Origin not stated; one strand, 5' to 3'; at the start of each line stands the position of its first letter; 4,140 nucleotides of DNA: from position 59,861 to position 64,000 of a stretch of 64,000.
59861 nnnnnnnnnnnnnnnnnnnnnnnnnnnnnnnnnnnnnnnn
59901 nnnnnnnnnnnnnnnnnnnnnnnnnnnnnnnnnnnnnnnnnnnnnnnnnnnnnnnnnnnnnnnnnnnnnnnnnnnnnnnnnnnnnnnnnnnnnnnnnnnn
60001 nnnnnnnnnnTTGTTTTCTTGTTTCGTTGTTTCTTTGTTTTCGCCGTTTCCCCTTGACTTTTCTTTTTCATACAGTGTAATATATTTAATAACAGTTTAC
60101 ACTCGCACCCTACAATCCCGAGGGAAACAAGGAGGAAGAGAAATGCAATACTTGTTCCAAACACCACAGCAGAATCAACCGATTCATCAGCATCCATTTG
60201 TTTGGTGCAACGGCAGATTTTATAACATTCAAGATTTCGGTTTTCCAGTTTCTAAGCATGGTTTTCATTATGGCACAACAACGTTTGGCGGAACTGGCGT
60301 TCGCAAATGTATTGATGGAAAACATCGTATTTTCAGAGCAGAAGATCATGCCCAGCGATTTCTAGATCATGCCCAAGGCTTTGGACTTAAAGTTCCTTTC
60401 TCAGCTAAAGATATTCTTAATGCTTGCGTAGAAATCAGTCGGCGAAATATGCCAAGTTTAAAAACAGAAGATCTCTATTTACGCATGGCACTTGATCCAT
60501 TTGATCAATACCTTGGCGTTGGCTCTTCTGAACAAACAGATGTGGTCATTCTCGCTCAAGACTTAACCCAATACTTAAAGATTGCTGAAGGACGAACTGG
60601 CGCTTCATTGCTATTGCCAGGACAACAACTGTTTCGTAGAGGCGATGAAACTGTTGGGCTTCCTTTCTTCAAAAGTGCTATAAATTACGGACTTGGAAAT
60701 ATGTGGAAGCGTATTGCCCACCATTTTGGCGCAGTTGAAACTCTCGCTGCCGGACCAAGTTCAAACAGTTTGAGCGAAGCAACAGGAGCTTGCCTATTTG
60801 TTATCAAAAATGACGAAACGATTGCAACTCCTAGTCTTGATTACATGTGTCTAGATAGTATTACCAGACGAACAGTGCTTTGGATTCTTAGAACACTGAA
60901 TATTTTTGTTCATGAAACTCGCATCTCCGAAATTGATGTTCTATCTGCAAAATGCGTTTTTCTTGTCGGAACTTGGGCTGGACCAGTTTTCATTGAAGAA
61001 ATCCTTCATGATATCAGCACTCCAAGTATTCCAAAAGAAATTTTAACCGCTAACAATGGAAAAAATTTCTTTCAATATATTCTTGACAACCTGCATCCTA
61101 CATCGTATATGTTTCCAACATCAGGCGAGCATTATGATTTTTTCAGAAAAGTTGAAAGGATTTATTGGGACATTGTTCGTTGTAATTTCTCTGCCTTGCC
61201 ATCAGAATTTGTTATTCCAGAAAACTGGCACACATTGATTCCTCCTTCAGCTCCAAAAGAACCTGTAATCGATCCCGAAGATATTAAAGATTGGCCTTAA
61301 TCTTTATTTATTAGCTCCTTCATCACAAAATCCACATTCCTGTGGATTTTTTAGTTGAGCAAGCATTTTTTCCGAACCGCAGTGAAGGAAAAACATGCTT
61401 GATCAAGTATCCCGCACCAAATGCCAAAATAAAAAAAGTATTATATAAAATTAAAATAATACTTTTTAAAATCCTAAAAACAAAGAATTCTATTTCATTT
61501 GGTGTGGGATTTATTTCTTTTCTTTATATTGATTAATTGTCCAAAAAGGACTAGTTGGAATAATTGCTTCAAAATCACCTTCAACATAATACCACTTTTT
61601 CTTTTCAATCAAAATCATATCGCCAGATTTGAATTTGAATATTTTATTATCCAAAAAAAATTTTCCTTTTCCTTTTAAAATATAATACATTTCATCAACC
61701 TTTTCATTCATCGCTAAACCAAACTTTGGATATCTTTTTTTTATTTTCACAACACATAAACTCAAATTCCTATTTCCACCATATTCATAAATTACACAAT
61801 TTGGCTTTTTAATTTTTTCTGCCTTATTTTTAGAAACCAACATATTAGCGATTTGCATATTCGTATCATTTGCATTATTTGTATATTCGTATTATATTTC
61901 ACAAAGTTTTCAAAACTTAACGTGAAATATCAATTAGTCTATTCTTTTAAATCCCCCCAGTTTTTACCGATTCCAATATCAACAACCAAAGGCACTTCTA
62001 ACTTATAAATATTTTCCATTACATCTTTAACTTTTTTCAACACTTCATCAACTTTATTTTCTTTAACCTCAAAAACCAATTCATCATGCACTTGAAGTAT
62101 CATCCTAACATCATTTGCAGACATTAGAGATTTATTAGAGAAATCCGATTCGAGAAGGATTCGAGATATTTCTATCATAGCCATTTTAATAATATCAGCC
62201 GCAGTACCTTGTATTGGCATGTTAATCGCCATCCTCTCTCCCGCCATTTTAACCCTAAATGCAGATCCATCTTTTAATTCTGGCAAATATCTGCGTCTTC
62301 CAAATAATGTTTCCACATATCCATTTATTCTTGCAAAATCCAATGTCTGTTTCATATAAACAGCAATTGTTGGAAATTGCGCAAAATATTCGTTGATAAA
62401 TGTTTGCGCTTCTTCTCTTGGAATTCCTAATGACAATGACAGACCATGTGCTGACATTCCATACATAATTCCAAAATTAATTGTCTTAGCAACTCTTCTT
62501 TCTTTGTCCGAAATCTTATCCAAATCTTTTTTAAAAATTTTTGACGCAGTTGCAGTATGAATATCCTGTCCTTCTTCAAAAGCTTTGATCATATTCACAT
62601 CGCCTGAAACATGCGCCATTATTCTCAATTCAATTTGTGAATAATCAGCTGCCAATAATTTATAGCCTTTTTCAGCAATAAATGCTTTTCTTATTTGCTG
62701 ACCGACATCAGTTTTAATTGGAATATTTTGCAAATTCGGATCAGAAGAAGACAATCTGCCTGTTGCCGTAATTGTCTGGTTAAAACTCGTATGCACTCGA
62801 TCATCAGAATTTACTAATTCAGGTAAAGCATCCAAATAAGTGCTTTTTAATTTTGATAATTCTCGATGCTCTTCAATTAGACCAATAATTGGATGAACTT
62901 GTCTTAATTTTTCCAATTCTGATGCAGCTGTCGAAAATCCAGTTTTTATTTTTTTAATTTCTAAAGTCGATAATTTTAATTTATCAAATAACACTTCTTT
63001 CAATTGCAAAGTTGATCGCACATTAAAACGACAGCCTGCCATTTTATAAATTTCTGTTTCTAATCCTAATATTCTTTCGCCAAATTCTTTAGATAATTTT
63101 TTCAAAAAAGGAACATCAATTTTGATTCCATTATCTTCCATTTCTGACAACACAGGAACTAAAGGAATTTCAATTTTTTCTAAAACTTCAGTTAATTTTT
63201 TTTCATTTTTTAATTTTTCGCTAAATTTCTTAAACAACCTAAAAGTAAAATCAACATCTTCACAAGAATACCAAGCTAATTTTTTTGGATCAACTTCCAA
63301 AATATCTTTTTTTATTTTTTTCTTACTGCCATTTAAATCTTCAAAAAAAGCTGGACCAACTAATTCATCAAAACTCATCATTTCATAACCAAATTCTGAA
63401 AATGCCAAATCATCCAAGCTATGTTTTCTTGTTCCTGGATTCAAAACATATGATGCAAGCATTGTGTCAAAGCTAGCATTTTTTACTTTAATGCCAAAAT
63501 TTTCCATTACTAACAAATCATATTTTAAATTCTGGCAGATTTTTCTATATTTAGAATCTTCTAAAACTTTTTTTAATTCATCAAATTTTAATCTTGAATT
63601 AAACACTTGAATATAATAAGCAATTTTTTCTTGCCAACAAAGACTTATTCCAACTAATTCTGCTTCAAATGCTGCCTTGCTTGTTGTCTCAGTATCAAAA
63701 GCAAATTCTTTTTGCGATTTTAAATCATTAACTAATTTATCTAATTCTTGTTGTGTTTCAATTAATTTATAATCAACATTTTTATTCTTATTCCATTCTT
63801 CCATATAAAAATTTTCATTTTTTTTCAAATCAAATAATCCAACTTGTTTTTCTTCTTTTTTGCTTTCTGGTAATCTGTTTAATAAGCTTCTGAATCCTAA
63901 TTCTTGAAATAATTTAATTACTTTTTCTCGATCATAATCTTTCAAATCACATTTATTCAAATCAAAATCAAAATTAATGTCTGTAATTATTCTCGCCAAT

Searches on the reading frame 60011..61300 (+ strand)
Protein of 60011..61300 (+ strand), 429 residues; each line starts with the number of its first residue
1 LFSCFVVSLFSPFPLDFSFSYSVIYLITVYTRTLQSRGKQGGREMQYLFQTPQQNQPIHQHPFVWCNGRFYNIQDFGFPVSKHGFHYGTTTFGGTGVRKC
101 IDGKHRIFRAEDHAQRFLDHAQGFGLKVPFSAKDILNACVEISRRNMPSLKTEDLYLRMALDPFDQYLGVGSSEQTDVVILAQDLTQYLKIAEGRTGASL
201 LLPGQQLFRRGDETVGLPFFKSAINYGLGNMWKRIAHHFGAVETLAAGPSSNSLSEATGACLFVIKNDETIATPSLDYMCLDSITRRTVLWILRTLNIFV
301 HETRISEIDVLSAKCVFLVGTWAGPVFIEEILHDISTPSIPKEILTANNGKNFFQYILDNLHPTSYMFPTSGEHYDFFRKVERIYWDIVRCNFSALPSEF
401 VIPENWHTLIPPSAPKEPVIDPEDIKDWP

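Call 51: search_protein_families(library=pfam, proteins=[window:60011-61300:+], max_evalue=0.001)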
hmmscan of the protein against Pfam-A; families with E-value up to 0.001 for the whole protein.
window:60011-61300:+ (429 aa): 1 family
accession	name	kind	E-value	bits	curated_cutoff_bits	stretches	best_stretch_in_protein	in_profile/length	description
PF01063.24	Aminotran_4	-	2.5e-18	67.2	28.5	1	105-331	11-223/223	Amino-transferase class IV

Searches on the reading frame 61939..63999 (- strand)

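Call 51: search_protein_families(library=pfam, proteins=[window:61939-63999:-], max_evalue=0.001)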
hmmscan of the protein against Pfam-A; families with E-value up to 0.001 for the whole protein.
window:61939-63999:- (686 aa): 3 families
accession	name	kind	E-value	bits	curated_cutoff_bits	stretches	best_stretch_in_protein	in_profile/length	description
PF00476.26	DNA_pol_A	-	1.1e-157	525.3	34.3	1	298-683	3-381/381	DNA polymerase family A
PF01612.26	DNA_pol_A_exo1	-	2.9e-27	96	23.6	1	77-263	1-172/173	3'-5' exonuclease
PF22619.2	DNA_polI_exo1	-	3.4e-15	56.5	27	1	104-214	4-111/140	DNA polymerase I, ribonuclease H-like domain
